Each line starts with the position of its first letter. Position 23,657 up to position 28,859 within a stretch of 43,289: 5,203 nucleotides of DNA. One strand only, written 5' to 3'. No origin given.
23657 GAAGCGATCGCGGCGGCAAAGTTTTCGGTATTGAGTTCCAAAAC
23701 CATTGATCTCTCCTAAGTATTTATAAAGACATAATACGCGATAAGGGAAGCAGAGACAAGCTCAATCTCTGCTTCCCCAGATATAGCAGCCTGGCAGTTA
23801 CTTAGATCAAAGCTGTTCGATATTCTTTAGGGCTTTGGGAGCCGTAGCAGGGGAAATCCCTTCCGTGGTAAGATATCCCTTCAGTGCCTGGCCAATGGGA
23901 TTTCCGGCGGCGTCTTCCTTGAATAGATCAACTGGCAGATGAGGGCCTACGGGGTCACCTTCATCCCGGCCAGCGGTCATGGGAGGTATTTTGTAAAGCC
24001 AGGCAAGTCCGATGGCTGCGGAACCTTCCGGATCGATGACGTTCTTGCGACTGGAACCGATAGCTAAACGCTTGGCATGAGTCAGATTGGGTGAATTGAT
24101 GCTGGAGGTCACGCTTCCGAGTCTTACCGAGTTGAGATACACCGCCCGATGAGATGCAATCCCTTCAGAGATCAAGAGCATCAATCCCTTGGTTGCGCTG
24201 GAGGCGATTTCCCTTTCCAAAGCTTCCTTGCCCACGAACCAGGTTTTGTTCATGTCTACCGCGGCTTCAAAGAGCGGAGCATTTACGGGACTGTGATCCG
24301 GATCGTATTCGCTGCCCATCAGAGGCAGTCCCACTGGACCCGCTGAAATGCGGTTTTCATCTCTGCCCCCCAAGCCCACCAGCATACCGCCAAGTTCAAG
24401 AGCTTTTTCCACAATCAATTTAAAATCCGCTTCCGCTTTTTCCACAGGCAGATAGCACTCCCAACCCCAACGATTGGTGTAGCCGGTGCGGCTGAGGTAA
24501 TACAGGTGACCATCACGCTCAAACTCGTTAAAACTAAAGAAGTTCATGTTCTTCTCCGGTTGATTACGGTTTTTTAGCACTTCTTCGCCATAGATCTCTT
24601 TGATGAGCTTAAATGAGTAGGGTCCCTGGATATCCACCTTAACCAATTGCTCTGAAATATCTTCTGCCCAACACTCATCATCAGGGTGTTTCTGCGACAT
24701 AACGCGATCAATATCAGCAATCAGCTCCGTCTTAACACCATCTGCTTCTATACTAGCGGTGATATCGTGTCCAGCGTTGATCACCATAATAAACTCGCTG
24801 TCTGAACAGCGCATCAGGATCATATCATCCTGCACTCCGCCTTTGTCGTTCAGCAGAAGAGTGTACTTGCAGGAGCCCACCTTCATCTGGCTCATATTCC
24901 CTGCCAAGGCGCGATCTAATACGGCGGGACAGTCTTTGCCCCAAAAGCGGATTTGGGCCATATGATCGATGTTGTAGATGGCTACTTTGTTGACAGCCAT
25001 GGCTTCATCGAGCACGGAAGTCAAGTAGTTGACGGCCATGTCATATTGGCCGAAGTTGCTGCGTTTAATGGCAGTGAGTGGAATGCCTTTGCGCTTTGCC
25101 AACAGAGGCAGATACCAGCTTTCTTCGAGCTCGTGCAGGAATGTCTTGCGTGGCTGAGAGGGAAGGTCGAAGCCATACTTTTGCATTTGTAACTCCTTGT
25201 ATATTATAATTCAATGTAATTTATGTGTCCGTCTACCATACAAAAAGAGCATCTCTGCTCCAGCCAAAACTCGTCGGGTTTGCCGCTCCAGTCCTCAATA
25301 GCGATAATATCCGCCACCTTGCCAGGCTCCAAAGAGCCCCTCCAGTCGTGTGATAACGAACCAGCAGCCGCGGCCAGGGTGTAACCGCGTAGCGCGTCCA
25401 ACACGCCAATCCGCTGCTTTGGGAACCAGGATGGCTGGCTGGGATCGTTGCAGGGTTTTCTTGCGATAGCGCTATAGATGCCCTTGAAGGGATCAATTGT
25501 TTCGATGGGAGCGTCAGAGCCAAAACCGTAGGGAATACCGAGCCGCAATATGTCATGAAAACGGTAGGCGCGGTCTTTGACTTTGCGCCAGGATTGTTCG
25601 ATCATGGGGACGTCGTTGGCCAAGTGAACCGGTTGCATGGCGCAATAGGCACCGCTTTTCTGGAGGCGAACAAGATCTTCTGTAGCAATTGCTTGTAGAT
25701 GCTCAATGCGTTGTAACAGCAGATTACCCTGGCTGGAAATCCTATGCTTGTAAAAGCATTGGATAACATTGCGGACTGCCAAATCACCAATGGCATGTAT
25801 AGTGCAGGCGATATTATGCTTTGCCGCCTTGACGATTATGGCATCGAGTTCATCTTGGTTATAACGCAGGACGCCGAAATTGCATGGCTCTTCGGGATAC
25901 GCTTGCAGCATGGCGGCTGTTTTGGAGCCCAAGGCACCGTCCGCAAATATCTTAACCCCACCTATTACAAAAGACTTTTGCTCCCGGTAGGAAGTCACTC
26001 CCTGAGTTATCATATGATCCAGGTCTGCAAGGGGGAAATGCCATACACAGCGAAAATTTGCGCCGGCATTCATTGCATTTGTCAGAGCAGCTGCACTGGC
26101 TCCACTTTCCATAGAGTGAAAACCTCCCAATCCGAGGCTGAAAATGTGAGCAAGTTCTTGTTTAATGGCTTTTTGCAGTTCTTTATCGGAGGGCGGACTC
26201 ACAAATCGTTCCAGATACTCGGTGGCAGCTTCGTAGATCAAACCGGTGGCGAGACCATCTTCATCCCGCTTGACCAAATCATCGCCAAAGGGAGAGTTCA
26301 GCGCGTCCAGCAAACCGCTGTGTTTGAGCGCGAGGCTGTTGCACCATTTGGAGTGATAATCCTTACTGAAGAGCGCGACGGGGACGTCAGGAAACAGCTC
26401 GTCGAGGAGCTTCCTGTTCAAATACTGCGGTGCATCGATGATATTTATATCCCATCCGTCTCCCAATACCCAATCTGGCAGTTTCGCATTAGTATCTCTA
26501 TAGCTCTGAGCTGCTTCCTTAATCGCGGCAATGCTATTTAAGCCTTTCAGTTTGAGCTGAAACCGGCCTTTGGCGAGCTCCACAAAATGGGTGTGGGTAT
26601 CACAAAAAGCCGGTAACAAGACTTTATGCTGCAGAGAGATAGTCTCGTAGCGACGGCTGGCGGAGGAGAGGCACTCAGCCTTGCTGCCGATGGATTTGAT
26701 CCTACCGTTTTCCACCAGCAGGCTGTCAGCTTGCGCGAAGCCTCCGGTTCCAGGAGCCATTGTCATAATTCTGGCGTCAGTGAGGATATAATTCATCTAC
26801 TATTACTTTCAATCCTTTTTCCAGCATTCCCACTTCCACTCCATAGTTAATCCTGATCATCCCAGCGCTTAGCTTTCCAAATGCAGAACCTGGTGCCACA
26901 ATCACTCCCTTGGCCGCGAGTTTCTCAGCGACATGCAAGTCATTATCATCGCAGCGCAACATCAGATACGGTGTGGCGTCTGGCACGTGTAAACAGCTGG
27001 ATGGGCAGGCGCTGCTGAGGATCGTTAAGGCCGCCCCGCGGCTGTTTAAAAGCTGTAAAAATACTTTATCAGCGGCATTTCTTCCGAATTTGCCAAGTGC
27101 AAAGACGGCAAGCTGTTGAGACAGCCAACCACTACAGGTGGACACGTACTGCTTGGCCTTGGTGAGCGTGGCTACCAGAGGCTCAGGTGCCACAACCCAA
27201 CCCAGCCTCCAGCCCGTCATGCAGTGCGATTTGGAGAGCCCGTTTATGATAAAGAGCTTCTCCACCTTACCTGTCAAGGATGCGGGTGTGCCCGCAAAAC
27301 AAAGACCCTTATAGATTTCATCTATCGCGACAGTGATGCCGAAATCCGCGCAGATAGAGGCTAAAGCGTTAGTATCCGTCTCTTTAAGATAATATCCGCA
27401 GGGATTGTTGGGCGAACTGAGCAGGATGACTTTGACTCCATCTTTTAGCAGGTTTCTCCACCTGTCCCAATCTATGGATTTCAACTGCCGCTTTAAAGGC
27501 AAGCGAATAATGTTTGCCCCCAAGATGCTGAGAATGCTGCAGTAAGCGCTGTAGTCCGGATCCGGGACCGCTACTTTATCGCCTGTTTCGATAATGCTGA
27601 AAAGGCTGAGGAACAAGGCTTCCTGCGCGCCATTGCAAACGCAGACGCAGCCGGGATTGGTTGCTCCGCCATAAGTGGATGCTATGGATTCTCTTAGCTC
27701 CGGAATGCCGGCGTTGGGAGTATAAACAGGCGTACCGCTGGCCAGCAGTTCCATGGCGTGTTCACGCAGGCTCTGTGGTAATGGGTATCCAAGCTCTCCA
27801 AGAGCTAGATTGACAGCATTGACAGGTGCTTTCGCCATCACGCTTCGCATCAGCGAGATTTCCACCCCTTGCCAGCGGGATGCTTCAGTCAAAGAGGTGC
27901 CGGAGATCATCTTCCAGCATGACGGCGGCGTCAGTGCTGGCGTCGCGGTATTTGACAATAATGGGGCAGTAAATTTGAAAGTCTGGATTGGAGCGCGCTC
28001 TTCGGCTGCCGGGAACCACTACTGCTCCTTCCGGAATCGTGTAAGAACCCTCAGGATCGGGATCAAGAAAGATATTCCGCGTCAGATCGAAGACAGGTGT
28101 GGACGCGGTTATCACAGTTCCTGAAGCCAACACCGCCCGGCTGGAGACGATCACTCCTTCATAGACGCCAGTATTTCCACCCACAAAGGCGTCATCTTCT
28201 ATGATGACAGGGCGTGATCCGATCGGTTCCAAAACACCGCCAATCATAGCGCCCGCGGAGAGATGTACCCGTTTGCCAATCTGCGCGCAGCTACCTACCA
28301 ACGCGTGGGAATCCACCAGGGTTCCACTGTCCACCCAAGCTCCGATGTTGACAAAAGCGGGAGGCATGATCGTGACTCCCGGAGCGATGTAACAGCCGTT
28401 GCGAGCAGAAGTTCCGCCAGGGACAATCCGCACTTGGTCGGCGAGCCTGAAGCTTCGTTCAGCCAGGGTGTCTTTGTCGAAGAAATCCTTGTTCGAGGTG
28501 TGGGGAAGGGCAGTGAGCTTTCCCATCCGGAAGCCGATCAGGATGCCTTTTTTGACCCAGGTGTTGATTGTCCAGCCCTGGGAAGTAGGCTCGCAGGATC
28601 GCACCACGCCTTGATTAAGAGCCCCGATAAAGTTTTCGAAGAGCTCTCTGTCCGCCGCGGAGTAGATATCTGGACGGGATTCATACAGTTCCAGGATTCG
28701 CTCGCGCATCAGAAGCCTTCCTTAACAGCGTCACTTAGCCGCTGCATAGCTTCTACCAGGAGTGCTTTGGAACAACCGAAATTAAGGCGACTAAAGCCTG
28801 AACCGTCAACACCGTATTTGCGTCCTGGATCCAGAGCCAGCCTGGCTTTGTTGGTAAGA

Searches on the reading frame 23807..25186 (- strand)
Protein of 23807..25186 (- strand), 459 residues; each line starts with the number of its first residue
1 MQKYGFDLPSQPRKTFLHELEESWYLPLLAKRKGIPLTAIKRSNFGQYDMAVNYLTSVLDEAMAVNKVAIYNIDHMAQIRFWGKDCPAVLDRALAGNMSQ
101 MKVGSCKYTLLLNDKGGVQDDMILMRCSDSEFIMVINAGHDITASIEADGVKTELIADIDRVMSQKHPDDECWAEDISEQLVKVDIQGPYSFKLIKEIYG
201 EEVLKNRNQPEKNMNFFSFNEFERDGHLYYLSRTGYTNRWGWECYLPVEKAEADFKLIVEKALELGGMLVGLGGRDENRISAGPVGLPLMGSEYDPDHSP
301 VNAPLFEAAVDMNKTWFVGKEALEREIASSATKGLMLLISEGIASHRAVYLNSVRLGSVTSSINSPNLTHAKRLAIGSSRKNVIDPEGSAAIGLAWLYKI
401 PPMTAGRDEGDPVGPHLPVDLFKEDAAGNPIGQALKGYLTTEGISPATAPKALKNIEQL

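Call 42: search_protein_families(library=pfam, proteins=[window:23807-25186:-], max_evalue=0.001)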
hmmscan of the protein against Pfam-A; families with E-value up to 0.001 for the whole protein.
window:23807-25186:- (459 aa): 1 family
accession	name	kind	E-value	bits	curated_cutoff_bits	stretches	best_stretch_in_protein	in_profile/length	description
PF01571.26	GCV_T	-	4.9e-42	144.4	25.6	1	44-304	14-251/255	Aminomethyltransferase folate-binding domain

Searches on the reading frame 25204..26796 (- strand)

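Call 42: search_protein_families(library=pfam, proteins=[window:25204-26796:-], max_evalue=0.001)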
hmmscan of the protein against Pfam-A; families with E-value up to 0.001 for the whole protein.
window:25204-26796:- (530 aa): 2 families
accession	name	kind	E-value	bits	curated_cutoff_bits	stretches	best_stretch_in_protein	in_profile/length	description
PF07969.17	Amidohydro_3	-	6.6e-59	201.1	29.7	1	51-501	1-445/472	Amidohydrolase family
PF01979.26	Amidohydro_1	-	3.6e-09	36.8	25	1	310-502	130-320/345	Amidohydrolase family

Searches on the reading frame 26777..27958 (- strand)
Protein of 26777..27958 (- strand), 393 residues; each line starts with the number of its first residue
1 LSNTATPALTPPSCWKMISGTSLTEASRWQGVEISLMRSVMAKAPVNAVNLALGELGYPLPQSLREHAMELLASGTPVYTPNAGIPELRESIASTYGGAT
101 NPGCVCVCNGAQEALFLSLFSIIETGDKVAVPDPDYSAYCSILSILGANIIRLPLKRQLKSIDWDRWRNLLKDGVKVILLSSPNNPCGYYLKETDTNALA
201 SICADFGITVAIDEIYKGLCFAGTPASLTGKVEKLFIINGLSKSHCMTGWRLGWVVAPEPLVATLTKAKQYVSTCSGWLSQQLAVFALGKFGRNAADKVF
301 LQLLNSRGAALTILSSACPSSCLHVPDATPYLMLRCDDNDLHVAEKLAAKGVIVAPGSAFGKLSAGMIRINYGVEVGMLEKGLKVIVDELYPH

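Call 42: search_protein_families(library=pfam, proteins=[window:26777-27958:-], max_evalue=0.001)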
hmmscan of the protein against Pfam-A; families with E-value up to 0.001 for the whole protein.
window:26777-27958:- (393 aa): 2 families
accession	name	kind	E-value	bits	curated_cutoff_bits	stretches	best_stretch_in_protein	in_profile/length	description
PF00155.27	Aminotran_1_2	-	3.5e-45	155.2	19.7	1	48-386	3-361/361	Aminotransferase class I and II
PF01053.26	Cys_Met_Meta_PP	-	0.00015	20.9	27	1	88-216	57-176/381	Cys/Met metabolism PLP-dependent enzyme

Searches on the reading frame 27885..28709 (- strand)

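Call 42: search_protein_families(library=pfam, proteins=[window:27885-28709:-], max_evalue=0.001)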
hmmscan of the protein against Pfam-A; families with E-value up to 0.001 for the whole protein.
window:27885-28709:- (274 aa): 3 families
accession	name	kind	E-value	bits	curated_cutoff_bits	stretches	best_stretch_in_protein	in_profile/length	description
PF14805.11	THDPS_N_2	-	4.7e-13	49.5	25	1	2-62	3-67/67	Tetrahydrodipicolinate N-succinyltransferase N-terminal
PF00132.30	Hexapep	-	4.4e-11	42.4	27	1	168-201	2-35/36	Bacterial transferase hexapeptide (six repeats)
PF14602.12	Hexapep_2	-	3.1e-10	40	27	1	167-202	1-34/34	Hexapeptide repeat of succinyl-transferase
